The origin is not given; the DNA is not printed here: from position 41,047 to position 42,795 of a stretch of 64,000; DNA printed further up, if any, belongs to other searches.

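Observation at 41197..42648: Rosetta-stone fusion: GT2 glycosyltransferase, TM segment, SAM methyltransferase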

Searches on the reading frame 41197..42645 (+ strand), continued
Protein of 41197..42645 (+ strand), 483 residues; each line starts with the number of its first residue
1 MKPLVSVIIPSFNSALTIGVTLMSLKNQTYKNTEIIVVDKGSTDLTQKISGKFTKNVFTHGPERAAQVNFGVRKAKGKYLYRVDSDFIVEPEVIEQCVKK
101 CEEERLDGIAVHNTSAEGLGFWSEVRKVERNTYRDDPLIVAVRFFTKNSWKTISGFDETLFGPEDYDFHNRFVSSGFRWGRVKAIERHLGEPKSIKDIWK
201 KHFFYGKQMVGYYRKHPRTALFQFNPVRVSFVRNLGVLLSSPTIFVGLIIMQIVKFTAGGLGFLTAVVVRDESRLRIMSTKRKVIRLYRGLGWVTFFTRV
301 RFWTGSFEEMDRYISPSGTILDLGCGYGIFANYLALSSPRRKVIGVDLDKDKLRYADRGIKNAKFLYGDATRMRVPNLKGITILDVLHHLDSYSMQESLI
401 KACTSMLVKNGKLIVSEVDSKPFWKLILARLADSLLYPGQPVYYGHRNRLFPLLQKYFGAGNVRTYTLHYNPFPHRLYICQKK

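Call 7: find_encoding_contigs(protein=P0009, flank=10000, max_places=2)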
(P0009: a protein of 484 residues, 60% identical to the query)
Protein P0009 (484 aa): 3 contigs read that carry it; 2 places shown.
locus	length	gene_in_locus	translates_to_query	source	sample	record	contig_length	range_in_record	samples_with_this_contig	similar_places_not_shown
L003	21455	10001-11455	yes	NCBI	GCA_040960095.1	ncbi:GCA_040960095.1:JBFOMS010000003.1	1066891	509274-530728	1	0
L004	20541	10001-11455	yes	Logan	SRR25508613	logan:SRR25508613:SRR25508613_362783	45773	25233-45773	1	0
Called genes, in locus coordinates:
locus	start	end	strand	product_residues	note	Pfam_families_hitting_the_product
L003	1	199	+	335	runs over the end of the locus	PF01408:GFO_IDH_MocA, PF02894:GFO_IDH_MocA_C, PF22725:GFO_IDH_MocA_C3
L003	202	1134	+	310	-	PF01073:3Beta_HSD (weak), PF01370:Epimerase, PF02719:Polysacc_synt_2 (weak), PF04321:RmlD_sub_bind, PF16363:GDP_Man_Dehyd, PF07993:NAD_binding_4 (weak)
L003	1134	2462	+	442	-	PF01593:Amino_oxidase, PF13450:NAD_binding_8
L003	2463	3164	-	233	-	PF05219:DREV (weak), PF13489:Methyltransf_23, PF13847:Methyltransf_31, PF08241:Methyltransf_11, PF08242:Methyltransf_12, PF13649:Methyltransf_25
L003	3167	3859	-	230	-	PF00535:Glycos_transf_2, PF13641:Glyco_tranf_2_3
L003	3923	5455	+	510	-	PF13231:PMT_2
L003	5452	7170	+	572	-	PF13231:PMT_2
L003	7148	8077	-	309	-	PF00535:Glycos_transf_2, PF10111:Glyco_tranf_2_2 (weak)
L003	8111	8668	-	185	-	PF18915:DUF5667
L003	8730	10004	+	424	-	PF02558:ApbA (faint), PF03446:NAD_binding_2 (weak), PF03721:UDPG_MGDP_dh_N, PF00984:UDPG_MGDP_dh, PF03720:UDPG_MGDP_dh_C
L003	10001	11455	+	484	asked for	PF00535:Glycos_transf_2, PF13641:Glyco_tranf_2_3, PF05175:MTS, PF13489:Methyltransf_23, PF13847:Methyltransf_31, PF08241:Methyltransf_11, PF08242:Methyltransf_12, PF13649:Methyltransf_25, +1 more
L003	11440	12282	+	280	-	PF01209:Ubie_methyltran, PF13489:Methyltransf_23, PF08241:Methyltransf_11, PF08242:Methyltransf_12, PF13649:Methyltransf_25, PF13847:Methyltransf_31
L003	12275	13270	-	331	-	-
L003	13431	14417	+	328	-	PF13489:Methyltransf_23, PF08484:Methyltransf_14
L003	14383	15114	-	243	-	PF00535:Glycos_transf_2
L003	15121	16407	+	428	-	PF13231:PMT_2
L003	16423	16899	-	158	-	-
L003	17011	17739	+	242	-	PF13641:Glyco_tranf_2_3 (weak), PF00535:Glycos_transf_2, PF10111:Glyco_tranf_2_2 (weak)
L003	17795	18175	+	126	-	PF14667:Polysacc_synt_C, PF00190:Cupin_1 (weak), PF07883:Cupin_2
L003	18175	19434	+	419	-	PF08421:Methyltransf_13, PF13489:Methyltransf_23, PF08241:Methyltransf_11 (faint), PF08242:Methyltransf_12 (weak), PF08484:Methyltransf_14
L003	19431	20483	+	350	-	PF01073:3Beta_HSD, PF01370:Epimerase, PF02719:Polysacc_synt_2 (weak), PF16363:GDP_Man_Dehyd, PF07993:NAD_binding_4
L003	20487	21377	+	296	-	PF01408:GFO_IDH_MocA, PF22725:GFO_IDH_MocA_C3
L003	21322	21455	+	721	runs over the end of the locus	PF02366:PMT, PF13231:PMT_2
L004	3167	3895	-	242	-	PF13641:Glyco_tranf_2_3, PF00535:Glycos_transf_2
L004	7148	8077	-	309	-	PF00535:Glycos_transf_2, PF10111:Glyco_tranf_2_2 (weak)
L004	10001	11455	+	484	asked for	PF00535:Glycos_transf_2, PF13641:Glyco_tranf_2_3, PF05175:MTS, PF13489:Methyltransf_23, PF13847:Methyltransf_31, PF08241:Methyltransf_11, PF08242:Methyltransf_12, PF13649:Methyltransf_25, +1 more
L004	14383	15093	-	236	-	PF00535:Glycos_transf_2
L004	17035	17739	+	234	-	PF13641:Glyco_tranf_2_3 (weak), PF00535:Glycos_transf_2, PF10111:Glyco_tranf_2_2 (weak)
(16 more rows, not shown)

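Call 8: find_encoding_contigs(protein=P0007, flank=10000, max_places=2)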
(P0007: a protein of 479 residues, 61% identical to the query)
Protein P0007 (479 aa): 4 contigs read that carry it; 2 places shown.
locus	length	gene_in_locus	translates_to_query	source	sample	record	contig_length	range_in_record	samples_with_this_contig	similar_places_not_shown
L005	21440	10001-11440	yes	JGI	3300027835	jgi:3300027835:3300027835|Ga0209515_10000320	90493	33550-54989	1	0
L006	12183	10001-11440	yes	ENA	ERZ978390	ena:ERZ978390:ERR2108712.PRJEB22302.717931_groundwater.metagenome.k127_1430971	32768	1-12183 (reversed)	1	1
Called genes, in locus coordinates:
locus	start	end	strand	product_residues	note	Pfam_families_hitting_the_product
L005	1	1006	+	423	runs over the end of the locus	PF13439:Glyco_transf_4, PF13579:Glyco_trans_4_4, PF20706:GT4-conflict (faint), PF13477:Glyco_trans_4_2, PF00534:Glycos_transf_1, PF13692:Glyco_trans_1_4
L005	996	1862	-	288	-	PF01408:GFO_IDH_MocA, PF22725:GFO_IDH_MocA_C3 (weak), PF02894:GFO_IDH_MocA_C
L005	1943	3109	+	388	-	PF01041:DegT_DnrJ_EryC1, PF00155:Aminotran_1_2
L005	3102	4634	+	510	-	PF03559:Hexose_dehydrat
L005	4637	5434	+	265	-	PF05148:Methyltransf_8 (weak), PF01209:Ubie_methyltran, PF13489:Methyltransf_23 (weak), PF13847:Methyltransf_31, PF08241:Methyltransf_11, PF08242:Methyltransf_12, PF13649:Methyltransf_25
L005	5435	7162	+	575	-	PF13231:PMT_2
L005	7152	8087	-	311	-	PF00535:Glycos_transf_2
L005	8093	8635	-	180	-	PF18915:DUF5667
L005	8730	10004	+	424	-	PF03446:NAD_binding_2 (weak), PF03721:UDPG_MGDP_dh_N, PF00984:UDPG_MGDP_dh, PF03720:UDPG_MGDP_dh_C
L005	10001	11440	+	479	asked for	PF00535:Glycos_transf_2, PF13641:Glyco_tranf_2_3, PF05175:MTS, PF13489:Methyltransf_23, PF13847:Methyltransf_31, PF08241:Methyltransf_11, PF08242:Methyltransf_12, PF13649:Methyltransf_25, +1 more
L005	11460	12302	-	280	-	PF03141:Methyltransf_29 (weak), PF13489:Methyltransf_23, PF01209:Ubie_methyltran, PF02353:CMAS, PF08241:Methyltransf_11, PF08242:Methyltransf_12, PF13649:Methyltransf_25, PF13847:Methyltransf_31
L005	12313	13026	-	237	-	PF00535:Glycos_transf_2, PF10111:Glyco_tranf_2_2, PF13641:Glyco_tranf_2_3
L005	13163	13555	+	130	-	PF14667:Polysacc_synt_C (weak)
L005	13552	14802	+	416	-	PF08421:Methyltransf_13, PF13489:Methyltransf_23, PF08241:Methyltransf_11, PF08242:Methyltransf_12, PF08484:Methyltransf_14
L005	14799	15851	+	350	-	PF01073:3Beta_HSD, PF01370:Epimerase, PF02719:Polysacc_synt_2 (weak), PF16363:GDP_Man_Dehyd, PF07993:NAD_binding_4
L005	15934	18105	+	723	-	PF13231:PMT_2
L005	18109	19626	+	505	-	-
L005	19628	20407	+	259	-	PF00535:Glycos_transf_2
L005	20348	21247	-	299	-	PF01370:Epimerase, PF02719:Polysacc_synt_2 (faint), PF04321:RmlD_sub_bind, PF16363:GDP_Man_Dehyd, PF07993:NAD_binding_4 (weak)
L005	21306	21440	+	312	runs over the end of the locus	PF13489:Methyltransf_23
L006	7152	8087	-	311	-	PF00535:Glycos_transf_2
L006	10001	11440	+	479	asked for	PF00535:Glycos_transf_2, PF13641:Glyco_tranf_2_3, PF05175:MTS, PF13489:Methyltransf_23, PF13847:Methyltransf_31, PF08241:Methyltransf_11, PF08242:Methyltransf_12, PF13649:Methyltransf_25, +1 more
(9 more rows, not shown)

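Call 9: find_encoding_contigs(protein=P0024, flank=6000, max_places=1)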
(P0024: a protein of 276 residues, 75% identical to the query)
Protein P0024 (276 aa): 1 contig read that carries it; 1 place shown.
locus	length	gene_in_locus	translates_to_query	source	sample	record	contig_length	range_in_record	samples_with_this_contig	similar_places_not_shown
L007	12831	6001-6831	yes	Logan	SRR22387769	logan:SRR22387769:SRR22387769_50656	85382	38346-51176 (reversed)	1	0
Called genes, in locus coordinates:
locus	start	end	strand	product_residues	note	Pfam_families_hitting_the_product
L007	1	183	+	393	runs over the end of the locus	PF01041:DegT_DnrJ_EryC1, PF01053:Cys_Met_Meta_PP (weak)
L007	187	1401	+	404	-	PF13477:Glyco_trans_4_2, PF13439:Glyco_transf_4, PF13579:Glyco_trans_4_4, PF00534:Glycos_transf_1, PF13692:Glyco_trans_1_4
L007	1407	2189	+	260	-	PF01209:Ubie_methyltran, PF03141:Methyltransf_29 (weak), PF05148:Methyltransf_8, PF02353:CMAS, PF13847:Methyltransf_31, PF08241:Methyltransf_11, PF08242:Methyltransf_12, PF13649:Methyltransf_25, +2 more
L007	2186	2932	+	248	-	PF13489:Methyltransf_23, PF05401:NodS, PF01209:Ubie_methyltran, PF05175:MTS (weak), PF13649:Methyltransf_25, PF13847:Methyltransf_31, PF08241:Methyltransf_11, PF08242:Methyltransf_12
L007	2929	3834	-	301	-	PF00535:Glycos_transf_2, PF10111:Glyco_tranf_2_2 (weak)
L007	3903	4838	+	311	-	PF01073:3Beta_HSD, PF01370:Epimerase, PF02719:Polysacc_synt_2, PF04321:RmlD_sub_bind, PF16363:GDP_Man_Dehyd, PF07993:NAD_binding_4 (weak)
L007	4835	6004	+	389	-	PF03446:NAD_binding_2 (weak), PF03721:UDPG_MGDP_dh_N, PF00984:UDPG_MGDP_dh, PF03720:UDPG_MGDP_dh_C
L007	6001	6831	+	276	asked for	PF00535:Glycos_transf_2, PF10111:Glyco_tranf_2_2 (faint), PF13641:Glyco_tranf_2_3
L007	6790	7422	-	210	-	PF13489:Methyltransf_23, PF00891:Methyltransf_2, PF05175:MTS (weak), PF13847:Methyltransf_31, PF08241:Methyltransf_11, PF08242:Methyltransf_12, PF13649:Methyltransf_25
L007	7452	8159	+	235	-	PF00535:Glycos_transf_2, PF13641:Glyco_tranf_2_3 (weak)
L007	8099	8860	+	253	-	PF13641:Glyco_tranf_2_3 (weak), PF00535:Glycos_transf_2, PF10111:Glyco_tranf_2_2 (faint)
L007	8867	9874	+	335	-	PF01073:3Beta_HSD, PF01370:Epimerase, PF02719:Polysacc_synt_2, PF04321:RmlD_sub_bind, PF07993:NAD_binding_4, PF13460:NAD_binding_10, PF16363:GDP_Man_Dehyd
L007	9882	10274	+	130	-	PF07883:Cupin_2 (faint)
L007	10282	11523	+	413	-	PF08421:Methyltransf_13, PF13489:Methyltransf_23, PF08241:Methyltransf_11 (weak), PF08242:Methyltransf_12, PF08484:Methyltransf_14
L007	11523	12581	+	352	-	PF01073:3Beta_HSD, PF01370:Epimerase, PF02719:Polysacc_synt_2 (faint), PF16363:GDP_Man_Dehyd, PF07993:NAD_binding_4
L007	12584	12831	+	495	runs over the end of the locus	-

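Call 10: find_encoding_contigs(protein=P0028, flank=6000, max_places=1)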
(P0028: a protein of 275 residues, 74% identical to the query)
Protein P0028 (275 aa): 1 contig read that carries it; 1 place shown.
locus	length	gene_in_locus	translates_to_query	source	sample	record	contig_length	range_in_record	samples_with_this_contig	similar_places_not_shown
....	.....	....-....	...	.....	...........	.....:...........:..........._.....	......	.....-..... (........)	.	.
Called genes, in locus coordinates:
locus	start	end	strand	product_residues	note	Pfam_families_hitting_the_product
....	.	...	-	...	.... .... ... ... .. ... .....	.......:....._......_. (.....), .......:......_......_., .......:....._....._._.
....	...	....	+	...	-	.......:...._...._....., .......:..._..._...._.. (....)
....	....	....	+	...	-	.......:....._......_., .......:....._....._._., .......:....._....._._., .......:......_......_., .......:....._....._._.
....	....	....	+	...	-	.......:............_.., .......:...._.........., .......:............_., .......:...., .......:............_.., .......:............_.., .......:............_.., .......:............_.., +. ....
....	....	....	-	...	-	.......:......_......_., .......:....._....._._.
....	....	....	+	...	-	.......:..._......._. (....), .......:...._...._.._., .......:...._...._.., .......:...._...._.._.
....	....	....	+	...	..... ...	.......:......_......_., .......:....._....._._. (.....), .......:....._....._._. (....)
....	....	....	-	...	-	-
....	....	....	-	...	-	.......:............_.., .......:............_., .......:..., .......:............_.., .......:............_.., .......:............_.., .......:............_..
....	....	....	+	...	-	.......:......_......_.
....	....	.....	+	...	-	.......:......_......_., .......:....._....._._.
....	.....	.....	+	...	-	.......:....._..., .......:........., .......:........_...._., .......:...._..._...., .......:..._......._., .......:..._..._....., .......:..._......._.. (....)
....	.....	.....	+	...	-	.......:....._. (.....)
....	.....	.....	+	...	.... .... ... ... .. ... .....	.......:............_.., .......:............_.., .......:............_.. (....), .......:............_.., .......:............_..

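Call 11: find_encoding_contigs(protein=P0059, flank=6000, max_places=1)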
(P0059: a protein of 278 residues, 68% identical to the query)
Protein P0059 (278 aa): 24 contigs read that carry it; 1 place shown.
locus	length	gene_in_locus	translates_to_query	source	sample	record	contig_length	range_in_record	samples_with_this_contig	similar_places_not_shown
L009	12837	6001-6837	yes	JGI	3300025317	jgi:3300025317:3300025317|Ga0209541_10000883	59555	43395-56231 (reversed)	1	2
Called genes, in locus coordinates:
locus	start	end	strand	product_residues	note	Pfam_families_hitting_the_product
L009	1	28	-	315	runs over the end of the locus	PF00106:adh_short (weak), PF01073:3Beta_HSD, PF01370:Epimerase, PF02719:Polysacc_synt_2, PF04321:RmlD_sub_bind, PF07993:NAD_binding_4 (faint), PF16363:GDP_Man_Dehyd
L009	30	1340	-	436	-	PF00266:Aminotran_5 (weak), PF01041:DegT_DnrJ_EryC1, PF00155:Aminotran_1_2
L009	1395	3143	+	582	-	PF13231:PMT_2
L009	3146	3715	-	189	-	PF18915:DUF5667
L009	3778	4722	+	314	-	PF01073:3Beta_HSD, PF01370:Epimerase, PF02719:Polysacc_synt_2, PF04321:RmlD_sub_bind, PF16363:GDP_Man_Dehyd, PF07993:NAD_binding_4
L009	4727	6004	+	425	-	PF03446:NAD_binding_2 (weak), PF03721:UDPG_MGDP_dh_N, PF00984:UDPG_MGDP_dh, PF03720:UDPG_MGDP_dh_C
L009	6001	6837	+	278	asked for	PF00535:Glycos_transf_2, PF10111:Glyco_tranf_2_2 (faint), PF13641:Glyco_tranf_2_3, PF13632:Glyco_trans_2_3 (weak), PF02709:Glyco_transf_7C (weak)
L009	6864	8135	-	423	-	-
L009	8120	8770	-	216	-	PF13489:Methyltransf_23, PF00891:Methyltransf_2, PF05175:MTS, PF08241:Methyltransf_11, PF08242:Methyltransf_12, PF13649:Methyltransf_25, PF13847:Methyltransf_31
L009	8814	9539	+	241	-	PF00535:Glycos_transf_2, PF13641:Glyco_tranf_2_3 (weak)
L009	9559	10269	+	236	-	PF00535:Glycos_transf_2, PF10111:Glyco_tranf_2_2, PF13641:Glyco_tranf_2_3 (weak)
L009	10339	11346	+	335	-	PF01073:3Beta_HSD, PF01370:Epimerase, PF02719:Polysacc_synt_2, PF04321:RmlD_sub_bind, PF07993:NAD_binding_4, PF13460:NAD_binding_10, PF16363:GDP_Man_Dehyd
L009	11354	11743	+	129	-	PF07883:Cupin_2 (weak)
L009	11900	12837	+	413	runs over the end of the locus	PF08421:Methyltransf_13, PF13489:Methyltransf_23, PF08242:Methyltransf_12 (weak), PF08484:Methyltransf_14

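Call 12: find_encoding_contigs(protein=P0040, flank=6000, max_places=1)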
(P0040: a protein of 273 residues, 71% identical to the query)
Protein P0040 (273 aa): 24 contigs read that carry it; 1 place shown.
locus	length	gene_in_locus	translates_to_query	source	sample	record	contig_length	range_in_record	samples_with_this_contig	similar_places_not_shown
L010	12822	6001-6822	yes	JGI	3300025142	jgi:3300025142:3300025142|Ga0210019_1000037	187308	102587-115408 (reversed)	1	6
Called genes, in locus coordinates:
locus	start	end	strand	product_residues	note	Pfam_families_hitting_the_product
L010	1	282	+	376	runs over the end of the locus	PF13439:Glyco_transf_4, PF13579:Glyco_trans_4_4 (weak), PF20706:GT4-conflict, PF00534:Glycos_transf_1, PF13692:Glyco_trans_1_4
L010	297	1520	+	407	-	PF13439:Glyco_transf_4, PF13579:Glyco_trans_4_4, PF13477:Glyco_trans_4_2, PF00534:Glycos_transf_1, PF13692:Glyco_trans_1_4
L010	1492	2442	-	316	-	PF00106:adh_short (faint), PF01073:3Beta_HSD, PF01370:Epimerase, PF02719:Polysacc_synt_2 (weak), PF04321:RmlD_sub_bind, PF07993:NAD_binding_4 (faint), PF16363:GDP_Man_Dehyd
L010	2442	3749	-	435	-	PF01041:DegT_DnrJ_EryC1, PF00155:Aminotran_1_2 (weak)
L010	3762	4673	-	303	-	PF00535:Glycos_transf_2, PF10111:Glyco_tranf_2_2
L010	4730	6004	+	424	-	PF03721:UDPG_MGDP_dh_N, PF02558:ApbA (faint), PF03446:NAD_binding_2, PF00984:UDPG_MGDP_dh, PF03720:UDPG_MGDP_dh_C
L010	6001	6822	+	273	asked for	PF00535:Glycos_transf_2, PF10111:Glyco_tranf_2_2 (faint), PF13641:Glyco_tranf_2_3, PF02709:Glyco_transf_7C (weak)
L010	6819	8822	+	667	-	PF13231:PMT_2, PF02366:PMT (weak)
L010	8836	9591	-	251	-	PF00398:RrnaAD (weak), PF01209:Ubie_methyltran, PF08003:Methyltransf_9, PF13489:Methyltransf_23, PF13847:Methyltransf_31, PF08241:Methyltransf_11, PF08242:Methyltransf_12, PF13649:Methyltransf_25, +2 more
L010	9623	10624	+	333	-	PF01073:3Beta_HSD, PF01370:Epimerase, PF02719:Polysacc_synt_2, PF04321:RmlD_sub_bind, PF16363:GDP_Man_Dehyd, PF07993:NAD_binding_4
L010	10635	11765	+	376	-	PF01041:DegT_DnrJ_EryC1, PF01212:Beta_elim_lyase (weak), PF00155:Aminotran_1_2, PF00266:Aminotran_5 (faint)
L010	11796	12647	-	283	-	PF01209:Ubie_methyltran, PF02353:CMAS, PF13489:Methyltransf_23, PF05175:MTS (weak), PF13847:Methyltransf_31, PF08241:Methyltransf_11, PF08242:Methyltransf_12, PF13649:Methyltransf_25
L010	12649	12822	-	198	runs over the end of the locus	PF13489:Methyltransf_23 (weak), PF13847:Methyltransf_31, PF08241:Methyltransf_11, PF08242:Methyltransf_12, PF13649:Methyltransf_25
